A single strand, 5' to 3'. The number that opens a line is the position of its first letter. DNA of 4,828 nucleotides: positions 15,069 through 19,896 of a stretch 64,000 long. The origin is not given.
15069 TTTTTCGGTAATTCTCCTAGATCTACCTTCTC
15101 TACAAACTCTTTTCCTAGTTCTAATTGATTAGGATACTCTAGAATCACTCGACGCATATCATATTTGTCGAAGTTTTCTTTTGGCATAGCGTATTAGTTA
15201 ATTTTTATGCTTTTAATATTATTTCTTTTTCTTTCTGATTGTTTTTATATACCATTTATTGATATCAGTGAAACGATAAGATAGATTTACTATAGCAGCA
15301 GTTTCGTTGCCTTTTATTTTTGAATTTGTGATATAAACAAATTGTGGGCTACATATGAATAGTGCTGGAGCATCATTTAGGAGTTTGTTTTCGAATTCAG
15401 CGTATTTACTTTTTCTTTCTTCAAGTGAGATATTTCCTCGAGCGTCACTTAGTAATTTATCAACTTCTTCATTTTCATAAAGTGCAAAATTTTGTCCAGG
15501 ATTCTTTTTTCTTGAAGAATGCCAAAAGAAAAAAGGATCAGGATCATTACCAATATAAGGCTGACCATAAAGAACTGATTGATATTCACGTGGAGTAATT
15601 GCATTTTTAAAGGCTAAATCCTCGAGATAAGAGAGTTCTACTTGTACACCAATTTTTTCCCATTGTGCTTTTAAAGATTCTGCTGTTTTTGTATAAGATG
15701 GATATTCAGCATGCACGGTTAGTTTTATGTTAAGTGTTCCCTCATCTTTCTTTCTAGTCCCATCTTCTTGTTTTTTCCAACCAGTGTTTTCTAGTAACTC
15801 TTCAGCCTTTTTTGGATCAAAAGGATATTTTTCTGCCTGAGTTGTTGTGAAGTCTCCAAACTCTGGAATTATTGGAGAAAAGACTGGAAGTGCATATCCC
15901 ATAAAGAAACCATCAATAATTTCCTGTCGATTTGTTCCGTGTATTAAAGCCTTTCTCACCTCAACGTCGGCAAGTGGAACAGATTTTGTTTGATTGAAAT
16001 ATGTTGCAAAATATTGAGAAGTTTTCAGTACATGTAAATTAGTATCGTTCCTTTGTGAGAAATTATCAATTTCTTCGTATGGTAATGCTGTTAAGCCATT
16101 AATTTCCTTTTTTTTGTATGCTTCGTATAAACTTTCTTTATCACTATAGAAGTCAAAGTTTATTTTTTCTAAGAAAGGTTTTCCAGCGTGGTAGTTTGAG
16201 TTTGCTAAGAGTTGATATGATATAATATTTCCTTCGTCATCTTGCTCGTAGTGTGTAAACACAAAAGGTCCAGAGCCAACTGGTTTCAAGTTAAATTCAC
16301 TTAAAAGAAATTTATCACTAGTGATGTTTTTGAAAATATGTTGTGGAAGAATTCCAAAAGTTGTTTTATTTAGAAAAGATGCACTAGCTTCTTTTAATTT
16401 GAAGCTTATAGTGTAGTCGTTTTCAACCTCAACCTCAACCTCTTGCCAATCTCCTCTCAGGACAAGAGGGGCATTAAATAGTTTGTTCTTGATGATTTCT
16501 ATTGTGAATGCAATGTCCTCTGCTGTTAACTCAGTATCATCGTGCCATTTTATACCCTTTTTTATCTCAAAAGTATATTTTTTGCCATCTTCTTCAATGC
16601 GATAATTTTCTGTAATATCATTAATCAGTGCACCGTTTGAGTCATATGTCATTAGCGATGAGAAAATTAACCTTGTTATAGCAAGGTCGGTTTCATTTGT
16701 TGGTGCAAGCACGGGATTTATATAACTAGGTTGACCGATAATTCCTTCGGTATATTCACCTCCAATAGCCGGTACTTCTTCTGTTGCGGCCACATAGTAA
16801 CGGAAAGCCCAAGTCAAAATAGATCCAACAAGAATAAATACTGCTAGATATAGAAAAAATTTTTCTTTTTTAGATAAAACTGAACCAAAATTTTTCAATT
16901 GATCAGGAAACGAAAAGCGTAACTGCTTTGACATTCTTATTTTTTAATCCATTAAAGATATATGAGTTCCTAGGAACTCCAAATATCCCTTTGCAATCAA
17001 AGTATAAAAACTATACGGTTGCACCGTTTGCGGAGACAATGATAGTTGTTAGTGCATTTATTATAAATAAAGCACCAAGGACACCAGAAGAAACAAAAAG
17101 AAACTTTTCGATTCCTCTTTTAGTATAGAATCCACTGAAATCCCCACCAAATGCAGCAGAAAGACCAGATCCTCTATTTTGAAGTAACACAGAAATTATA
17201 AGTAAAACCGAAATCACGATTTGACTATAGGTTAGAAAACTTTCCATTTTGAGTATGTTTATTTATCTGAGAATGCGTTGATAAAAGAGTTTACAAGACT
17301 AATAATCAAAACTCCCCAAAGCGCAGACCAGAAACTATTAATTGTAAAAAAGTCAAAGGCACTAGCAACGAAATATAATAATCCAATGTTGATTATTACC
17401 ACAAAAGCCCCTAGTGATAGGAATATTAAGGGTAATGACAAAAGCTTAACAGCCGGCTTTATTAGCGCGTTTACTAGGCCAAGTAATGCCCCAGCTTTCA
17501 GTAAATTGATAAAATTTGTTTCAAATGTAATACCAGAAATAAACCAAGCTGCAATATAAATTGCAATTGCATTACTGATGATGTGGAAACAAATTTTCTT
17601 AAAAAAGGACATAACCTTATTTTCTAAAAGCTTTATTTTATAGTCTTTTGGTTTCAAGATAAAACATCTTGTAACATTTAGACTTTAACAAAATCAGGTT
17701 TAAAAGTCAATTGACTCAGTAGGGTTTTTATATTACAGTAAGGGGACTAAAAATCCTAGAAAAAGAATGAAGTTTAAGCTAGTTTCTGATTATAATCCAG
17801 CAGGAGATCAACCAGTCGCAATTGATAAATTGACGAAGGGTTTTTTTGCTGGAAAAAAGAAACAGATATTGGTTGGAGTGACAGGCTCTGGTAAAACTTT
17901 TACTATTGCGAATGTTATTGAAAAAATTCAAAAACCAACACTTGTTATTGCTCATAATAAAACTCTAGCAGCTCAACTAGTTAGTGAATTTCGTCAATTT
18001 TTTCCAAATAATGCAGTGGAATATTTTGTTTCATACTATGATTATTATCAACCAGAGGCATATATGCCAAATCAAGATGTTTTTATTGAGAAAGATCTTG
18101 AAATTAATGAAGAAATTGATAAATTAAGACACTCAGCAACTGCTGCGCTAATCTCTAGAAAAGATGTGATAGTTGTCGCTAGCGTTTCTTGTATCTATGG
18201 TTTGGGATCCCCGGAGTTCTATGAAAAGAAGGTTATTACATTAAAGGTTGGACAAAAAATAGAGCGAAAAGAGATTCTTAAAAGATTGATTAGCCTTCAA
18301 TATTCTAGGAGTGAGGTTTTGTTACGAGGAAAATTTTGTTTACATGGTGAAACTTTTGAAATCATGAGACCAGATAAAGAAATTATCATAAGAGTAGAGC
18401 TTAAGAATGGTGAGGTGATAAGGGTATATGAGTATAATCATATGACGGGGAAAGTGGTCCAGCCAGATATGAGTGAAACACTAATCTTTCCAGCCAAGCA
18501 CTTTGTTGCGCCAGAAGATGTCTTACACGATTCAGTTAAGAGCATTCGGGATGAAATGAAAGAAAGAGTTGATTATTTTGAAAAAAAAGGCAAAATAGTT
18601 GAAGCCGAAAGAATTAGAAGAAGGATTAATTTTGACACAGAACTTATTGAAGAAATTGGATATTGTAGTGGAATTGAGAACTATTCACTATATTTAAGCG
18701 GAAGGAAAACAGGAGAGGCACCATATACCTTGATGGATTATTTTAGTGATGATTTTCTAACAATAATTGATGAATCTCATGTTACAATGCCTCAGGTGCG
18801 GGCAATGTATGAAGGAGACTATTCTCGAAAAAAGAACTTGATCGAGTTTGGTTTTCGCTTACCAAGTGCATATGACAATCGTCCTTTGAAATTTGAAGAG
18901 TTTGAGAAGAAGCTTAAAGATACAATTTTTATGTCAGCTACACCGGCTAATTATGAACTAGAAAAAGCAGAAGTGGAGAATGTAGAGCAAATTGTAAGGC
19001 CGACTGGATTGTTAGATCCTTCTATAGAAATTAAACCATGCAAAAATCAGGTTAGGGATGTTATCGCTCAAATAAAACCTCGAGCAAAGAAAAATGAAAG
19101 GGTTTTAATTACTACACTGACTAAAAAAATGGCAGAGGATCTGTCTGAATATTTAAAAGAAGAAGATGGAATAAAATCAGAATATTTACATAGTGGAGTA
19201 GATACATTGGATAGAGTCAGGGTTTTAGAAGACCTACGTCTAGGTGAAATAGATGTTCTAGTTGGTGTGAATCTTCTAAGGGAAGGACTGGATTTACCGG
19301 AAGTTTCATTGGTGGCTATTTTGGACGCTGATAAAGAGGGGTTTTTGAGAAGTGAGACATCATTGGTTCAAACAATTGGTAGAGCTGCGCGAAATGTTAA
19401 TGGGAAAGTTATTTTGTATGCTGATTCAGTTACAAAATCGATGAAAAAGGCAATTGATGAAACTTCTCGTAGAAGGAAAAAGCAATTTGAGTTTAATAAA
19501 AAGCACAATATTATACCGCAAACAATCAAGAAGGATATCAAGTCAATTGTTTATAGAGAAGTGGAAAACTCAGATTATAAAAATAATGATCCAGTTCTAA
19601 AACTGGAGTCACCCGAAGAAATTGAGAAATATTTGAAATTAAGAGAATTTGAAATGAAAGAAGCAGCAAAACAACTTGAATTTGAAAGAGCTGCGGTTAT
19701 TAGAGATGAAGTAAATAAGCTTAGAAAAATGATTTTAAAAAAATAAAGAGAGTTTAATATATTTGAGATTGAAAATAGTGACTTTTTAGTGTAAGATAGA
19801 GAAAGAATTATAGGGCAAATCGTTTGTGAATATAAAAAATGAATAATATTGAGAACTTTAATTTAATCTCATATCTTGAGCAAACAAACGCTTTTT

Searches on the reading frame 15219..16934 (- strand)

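Call 85: search_protein_families(library=pfam, proteins=[window:15219-16934:-], max_evalue=0.00001)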
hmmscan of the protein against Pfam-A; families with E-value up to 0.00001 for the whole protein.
window:15219-16934:- (571 aa): 1 family
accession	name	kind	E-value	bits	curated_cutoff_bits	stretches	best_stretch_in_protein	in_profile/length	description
PF00496.27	SBP_bac_5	-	7.6e-70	236.3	32.4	1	104-476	3-364/368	Bacterial extracellular solute-binding proteins, family 5 Middle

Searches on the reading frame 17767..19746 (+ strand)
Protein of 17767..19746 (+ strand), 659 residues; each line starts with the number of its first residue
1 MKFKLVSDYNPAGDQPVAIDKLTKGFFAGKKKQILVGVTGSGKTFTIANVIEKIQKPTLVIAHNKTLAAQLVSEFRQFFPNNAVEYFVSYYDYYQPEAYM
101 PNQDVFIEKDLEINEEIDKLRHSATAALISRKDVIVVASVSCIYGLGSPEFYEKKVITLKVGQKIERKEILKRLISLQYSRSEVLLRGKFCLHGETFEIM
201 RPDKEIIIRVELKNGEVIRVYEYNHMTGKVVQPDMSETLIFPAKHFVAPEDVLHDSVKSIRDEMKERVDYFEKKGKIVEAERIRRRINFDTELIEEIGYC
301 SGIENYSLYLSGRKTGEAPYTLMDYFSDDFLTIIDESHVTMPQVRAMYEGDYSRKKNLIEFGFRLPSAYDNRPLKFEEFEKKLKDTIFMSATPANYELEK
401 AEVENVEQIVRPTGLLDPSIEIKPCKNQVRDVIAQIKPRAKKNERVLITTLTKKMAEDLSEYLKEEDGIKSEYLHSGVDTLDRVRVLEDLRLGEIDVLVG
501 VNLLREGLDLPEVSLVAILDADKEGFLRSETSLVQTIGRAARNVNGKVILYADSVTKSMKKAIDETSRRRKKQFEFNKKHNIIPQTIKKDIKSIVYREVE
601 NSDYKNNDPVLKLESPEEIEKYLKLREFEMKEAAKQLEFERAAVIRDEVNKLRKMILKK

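Call 15: search_protein_families(library=pfam, proteins=[window:17767-19746:+], max_evalue=0.001)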
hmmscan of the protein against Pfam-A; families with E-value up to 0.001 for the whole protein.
window:17767-19746:+ (659 aa): 7 families
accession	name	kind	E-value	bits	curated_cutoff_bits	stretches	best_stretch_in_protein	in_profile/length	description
PF12344.14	UvrB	-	3.7e-22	78.3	27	1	550-592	1-43/43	Ultra-violet resistance protein B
PF00271.37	Helicase_C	-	3.1e-21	76.1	23.5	1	436-543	10-109/110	Helicase conserved C-terminal domain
PF17757.6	UvrB_inter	-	1e-16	61.2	22.9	1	157-246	1-91/91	UvrB interaction domain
PF04851.21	ResIII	-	7.1e-13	49.2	22.5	1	13-85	6-83/164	Type III restriction enzyme, res subunit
PF00270.35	DEAD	-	1.6e-07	31.7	26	1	18-83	7-73/167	DEAD/DEAH box helicase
PF02151.25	UVR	-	4.1e-07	30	21.5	1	627-654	8-35/36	UvrB/uvrC motif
PF13245.12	AAA_19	-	0.00045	20.8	25.1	0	31-58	12-39/134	AAA domain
